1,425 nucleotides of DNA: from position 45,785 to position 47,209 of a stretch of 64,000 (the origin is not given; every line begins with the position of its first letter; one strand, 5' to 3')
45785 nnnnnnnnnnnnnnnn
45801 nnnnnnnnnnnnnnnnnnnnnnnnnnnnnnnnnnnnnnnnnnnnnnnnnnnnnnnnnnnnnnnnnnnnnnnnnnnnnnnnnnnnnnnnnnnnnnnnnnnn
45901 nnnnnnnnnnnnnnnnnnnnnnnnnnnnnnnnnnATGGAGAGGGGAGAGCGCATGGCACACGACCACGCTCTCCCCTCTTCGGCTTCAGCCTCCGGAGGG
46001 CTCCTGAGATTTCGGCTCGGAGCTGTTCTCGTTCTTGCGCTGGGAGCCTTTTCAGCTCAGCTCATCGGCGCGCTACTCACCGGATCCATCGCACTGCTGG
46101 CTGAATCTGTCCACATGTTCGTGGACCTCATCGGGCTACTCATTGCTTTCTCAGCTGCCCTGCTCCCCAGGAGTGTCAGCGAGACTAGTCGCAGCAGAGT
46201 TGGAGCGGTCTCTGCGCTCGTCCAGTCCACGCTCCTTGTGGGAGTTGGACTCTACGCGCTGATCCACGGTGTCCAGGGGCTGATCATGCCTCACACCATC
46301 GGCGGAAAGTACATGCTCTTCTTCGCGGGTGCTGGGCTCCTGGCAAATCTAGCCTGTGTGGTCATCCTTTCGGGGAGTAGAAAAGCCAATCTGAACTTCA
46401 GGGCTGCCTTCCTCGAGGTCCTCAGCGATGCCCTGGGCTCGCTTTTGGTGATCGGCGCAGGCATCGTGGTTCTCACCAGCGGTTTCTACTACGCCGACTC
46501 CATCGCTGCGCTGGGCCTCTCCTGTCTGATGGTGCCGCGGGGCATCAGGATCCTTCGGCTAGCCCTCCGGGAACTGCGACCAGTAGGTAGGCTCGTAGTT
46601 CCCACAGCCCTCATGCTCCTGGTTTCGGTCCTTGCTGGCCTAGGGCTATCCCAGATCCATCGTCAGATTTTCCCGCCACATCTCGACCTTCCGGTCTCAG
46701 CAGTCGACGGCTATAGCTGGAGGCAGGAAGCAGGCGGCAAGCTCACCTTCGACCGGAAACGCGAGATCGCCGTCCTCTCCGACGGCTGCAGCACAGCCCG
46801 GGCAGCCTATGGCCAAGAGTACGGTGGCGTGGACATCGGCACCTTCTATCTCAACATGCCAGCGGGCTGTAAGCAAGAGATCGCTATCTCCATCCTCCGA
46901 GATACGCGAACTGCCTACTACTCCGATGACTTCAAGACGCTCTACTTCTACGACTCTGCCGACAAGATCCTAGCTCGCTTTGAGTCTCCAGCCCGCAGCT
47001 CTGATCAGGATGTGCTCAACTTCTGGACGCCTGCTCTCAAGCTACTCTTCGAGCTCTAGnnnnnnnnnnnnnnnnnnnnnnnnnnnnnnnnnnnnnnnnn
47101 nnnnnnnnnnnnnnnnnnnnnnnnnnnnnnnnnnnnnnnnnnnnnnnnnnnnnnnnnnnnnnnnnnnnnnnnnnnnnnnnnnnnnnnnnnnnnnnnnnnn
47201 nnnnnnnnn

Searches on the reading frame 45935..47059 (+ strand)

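Call 51: search_protein_families(library=phrogs, proteins=[window:45935-47059:+], max_evalue=0.001)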
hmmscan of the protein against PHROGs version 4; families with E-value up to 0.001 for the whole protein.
window:45935-47059:+ (374 aa): 1 family
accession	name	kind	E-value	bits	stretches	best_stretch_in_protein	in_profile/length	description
phrog_7308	-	moron, auxiliary metabolic gene and host takeover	7.4e-14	52.8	1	41-214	28-207/302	cation efflux protein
